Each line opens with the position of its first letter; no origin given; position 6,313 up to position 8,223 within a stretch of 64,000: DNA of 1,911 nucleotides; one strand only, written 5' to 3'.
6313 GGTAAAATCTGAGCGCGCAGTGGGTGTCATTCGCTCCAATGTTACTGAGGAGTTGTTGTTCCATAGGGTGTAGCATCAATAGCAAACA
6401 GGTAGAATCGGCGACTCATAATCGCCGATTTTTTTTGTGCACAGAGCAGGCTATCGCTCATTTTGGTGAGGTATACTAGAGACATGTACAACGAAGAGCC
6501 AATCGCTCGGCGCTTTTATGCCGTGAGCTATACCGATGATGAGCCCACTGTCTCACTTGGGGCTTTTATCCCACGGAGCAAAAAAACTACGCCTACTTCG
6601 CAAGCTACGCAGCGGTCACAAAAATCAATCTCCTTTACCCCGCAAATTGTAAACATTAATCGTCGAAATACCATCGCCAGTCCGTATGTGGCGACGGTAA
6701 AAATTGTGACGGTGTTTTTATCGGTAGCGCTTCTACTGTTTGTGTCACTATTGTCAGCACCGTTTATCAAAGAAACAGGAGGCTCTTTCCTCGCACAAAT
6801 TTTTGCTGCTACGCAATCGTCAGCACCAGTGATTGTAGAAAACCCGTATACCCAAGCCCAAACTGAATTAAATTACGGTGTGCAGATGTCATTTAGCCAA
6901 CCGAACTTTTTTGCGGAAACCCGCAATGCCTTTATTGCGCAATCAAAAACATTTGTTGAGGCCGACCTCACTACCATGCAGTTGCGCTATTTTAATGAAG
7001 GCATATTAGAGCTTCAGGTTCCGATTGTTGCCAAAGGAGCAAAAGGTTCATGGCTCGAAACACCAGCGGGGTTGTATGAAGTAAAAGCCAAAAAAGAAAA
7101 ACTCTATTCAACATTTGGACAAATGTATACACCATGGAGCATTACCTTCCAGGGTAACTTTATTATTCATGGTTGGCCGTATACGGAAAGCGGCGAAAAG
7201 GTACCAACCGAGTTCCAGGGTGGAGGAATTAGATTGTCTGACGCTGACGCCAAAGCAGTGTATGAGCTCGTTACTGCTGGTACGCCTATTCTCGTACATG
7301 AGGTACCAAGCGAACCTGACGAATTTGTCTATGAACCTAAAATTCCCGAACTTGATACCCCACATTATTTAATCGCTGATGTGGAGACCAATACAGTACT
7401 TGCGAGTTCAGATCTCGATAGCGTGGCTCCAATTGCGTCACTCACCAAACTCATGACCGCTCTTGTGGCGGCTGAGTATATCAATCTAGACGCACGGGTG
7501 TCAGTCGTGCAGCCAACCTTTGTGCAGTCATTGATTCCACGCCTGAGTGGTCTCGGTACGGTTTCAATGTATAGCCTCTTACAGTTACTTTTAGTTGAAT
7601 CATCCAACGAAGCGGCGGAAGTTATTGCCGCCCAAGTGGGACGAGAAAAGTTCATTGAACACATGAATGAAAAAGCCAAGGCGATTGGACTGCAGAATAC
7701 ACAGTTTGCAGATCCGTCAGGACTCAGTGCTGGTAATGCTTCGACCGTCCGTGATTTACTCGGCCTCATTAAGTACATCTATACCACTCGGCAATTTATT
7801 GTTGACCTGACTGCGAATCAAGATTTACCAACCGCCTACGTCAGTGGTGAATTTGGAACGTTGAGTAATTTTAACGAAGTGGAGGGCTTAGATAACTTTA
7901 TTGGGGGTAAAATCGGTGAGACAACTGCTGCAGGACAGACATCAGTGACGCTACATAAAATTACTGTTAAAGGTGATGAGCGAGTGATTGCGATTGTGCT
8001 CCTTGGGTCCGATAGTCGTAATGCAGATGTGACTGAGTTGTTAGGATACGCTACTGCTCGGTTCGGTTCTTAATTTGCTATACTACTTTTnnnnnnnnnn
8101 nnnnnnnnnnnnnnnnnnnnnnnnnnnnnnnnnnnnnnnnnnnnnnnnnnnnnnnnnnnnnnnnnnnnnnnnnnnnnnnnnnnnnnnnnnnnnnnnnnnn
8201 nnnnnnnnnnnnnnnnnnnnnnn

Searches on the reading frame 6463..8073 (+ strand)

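Call 9: search_protein_families(library=ncbifam, proteins=[window:6463-8073:+], max_evalue=0.001)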
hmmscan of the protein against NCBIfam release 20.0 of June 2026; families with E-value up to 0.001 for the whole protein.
window:6463-8073:+ (536 aa): 8 families
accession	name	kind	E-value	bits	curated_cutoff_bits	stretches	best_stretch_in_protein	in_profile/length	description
NF008668.0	PRK11669.1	equivalog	4e-27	95.1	294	1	295-497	39-248/316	D-alanyl-D-alanine endopeptidase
NF008489.0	PRK11397.1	equivalog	4.1e-14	52.1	610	1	284-521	22-270/389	serine-type D-Ala-D-Ala carboxypeptidase DacD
NF038258.2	PBP4_Staph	exception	1.8e-13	50.1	500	1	303-422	44-175/366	penicillin-binding protein PBP4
NF007445.0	PRK10001.1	equivalog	1.1e-10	40.9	765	1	293-441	33-196/400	serine-type D-Ala-D-Ala carboxypeptidase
NF008059.0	PRK10793.1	equivalog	1.7e-10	40.2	694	1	292-437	39-198/403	D-alanyl-D-alanine carboxypeptidase DacA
NF038273.1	strep_PBP3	exception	3.1e-07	29.8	490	1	299-422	28-162/407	D-alanyl-D-alanine carboxypeptidase PBP3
NF000471.1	vanY_of_D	exception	0.00013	21.4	625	0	306-473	106-290/354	transpeptidase-like D-Ala-D-Ala carboxypeptidase VanY-D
NF008322.0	PRK11113.1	equivalog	0.00019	20.1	527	0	402-463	340-398/477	serine-type D-Ala-D-Ala carboxypeptidase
